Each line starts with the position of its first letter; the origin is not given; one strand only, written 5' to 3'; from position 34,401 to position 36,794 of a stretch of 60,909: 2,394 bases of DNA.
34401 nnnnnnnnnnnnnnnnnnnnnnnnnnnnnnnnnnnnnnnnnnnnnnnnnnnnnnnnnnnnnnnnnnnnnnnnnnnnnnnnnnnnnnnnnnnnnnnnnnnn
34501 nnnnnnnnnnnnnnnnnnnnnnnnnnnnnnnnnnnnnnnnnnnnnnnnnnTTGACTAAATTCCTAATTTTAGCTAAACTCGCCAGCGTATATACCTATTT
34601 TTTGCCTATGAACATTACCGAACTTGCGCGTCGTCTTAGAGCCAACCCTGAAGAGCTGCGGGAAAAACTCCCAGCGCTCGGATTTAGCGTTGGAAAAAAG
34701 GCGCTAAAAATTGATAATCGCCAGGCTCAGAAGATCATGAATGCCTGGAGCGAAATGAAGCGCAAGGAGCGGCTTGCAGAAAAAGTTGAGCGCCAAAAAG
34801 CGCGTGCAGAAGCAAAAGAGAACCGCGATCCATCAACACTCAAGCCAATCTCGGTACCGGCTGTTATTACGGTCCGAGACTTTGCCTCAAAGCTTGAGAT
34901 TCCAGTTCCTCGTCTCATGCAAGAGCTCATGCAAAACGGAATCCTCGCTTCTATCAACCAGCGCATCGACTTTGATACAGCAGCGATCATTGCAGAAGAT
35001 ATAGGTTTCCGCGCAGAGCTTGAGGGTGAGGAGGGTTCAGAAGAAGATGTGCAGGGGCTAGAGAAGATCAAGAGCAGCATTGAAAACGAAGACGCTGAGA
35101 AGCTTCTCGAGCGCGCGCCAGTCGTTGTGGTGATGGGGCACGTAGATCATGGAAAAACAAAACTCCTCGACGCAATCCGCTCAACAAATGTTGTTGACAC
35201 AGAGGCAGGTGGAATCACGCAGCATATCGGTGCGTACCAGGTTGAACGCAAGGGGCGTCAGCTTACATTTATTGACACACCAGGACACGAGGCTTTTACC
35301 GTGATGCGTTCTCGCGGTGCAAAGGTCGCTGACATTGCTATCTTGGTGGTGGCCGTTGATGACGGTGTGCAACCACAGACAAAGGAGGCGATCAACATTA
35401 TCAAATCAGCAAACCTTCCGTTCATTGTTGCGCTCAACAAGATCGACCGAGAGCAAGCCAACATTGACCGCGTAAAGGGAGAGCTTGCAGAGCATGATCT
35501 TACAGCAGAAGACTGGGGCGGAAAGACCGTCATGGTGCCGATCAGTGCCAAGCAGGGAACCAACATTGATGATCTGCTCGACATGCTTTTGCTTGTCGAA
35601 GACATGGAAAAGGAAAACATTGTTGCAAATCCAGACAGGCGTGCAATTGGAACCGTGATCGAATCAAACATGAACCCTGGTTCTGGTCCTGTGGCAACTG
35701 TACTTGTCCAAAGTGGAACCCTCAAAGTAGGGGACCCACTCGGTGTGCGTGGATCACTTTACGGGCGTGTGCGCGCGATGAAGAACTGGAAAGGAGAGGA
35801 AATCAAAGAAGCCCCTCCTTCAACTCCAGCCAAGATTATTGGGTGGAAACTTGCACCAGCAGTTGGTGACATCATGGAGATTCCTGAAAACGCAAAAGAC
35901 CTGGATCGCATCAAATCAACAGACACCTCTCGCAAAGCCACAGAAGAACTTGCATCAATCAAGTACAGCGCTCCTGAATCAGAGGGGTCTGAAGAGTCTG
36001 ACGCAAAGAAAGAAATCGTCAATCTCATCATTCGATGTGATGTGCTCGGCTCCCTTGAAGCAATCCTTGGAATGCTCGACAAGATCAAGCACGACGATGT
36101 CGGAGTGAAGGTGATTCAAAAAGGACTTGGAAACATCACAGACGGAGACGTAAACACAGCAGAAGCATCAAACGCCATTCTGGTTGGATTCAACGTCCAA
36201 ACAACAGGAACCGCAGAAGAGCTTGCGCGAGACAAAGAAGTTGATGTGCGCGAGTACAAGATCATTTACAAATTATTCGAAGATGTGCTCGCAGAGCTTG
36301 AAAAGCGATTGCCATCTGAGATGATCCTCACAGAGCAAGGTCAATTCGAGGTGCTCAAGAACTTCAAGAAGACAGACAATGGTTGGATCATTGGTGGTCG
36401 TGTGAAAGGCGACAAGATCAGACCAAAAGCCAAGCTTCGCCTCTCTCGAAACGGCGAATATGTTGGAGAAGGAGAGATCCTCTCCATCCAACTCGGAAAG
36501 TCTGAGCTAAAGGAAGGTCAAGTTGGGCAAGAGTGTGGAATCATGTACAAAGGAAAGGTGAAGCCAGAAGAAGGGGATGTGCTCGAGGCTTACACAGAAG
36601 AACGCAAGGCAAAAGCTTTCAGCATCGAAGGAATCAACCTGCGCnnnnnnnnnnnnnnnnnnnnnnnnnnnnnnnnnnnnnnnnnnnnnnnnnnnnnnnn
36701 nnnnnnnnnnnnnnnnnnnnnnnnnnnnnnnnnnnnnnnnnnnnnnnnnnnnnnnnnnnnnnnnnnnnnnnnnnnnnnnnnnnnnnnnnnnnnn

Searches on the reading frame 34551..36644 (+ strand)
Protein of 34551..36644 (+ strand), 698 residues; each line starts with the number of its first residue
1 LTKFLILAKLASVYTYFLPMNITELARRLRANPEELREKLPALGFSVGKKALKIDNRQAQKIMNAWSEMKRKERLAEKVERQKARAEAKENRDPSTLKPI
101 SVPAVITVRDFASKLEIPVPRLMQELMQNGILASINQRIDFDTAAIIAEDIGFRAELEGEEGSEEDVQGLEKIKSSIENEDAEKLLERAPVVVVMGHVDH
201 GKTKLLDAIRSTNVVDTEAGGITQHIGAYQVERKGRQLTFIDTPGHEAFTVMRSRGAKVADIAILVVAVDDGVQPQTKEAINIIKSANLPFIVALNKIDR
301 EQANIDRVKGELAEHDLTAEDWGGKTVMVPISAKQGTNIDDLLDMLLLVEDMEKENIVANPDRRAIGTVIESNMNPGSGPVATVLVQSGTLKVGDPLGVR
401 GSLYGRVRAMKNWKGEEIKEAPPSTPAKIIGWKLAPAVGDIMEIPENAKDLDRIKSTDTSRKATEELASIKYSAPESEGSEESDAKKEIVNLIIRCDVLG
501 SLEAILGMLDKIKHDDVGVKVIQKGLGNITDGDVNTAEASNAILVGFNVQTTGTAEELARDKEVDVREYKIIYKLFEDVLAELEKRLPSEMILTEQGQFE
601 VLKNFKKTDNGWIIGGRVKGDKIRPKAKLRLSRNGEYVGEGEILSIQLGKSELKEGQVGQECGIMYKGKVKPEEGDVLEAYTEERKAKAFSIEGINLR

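Call 21: search_protein_families(library=pfam, proteins=[window:34551-36644:+], max_evalue=0.00001)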
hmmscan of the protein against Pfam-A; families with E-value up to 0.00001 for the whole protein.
window:34551-36644:+ (698 aa): 7 families
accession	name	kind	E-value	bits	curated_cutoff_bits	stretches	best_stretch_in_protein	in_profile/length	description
PF00009.33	GTP_EFTU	-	1.6e-39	135.9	26.5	1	190-347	4-183/188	Elongation factor Tu GTP binding domain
PF11987.13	IF-2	-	1.3e-32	112.6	27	1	479-579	16-116/117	Translation-initiation factor 2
PF22042.2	EF-G_D2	-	6.9e-21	74.6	27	1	365-441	2-80/84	Elongation factor G domain 2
PF04760.21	IF2_N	-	6.7e-17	61.4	25.3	1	104-153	2-52/53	Translation initiation factor IF-2, N-terminal region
PF01926.29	MMR_HSR1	-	1.9e-12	47.8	21.9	1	192-297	2-113/113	50S ribosome-binding GTPase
PF00071.28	Ras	-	1.7e-07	31.4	21.6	1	192-346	2-156/162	Ras family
PF14578.12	GTP_EFTU_D4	-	5.9e-07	29.7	23.8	0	601-679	7-86/86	Elongation factor Tu domain 4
